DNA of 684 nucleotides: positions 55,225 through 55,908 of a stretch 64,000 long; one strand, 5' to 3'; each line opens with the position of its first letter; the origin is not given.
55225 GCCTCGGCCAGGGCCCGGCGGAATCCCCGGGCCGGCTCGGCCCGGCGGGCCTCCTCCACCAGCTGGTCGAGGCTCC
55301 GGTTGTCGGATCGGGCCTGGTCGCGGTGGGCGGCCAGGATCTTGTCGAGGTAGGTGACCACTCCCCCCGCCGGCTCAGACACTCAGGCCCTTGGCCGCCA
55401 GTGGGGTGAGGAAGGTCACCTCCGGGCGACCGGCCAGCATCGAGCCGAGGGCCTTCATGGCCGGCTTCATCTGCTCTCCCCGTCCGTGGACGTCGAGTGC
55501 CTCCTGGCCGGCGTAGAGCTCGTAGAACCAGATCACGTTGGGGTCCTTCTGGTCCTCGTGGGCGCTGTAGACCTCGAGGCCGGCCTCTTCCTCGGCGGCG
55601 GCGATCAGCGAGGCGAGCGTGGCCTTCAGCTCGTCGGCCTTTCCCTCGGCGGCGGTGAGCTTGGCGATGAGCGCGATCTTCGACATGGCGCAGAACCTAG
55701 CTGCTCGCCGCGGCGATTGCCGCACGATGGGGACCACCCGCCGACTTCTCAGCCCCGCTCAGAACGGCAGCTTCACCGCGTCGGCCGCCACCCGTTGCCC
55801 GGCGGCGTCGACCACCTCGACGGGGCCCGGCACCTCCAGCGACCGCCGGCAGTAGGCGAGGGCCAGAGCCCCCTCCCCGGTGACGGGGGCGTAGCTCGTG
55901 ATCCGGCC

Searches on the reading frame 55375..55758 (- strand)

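Call 57: search_protein_families(library=pfam, proteins=[window:55375-55758:-], max_evalue=0.001)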
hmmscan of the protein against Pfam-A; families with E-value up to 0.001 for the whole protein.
window:55375-55758:- (127 aa): 1 family
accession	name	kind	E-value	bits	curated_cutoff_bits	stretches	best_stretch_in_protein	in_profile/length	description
PF03992.22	ABM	-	5e-11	43.1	23.1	1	28-102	2-77/78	Antibiotic biosynthesis monooxygenase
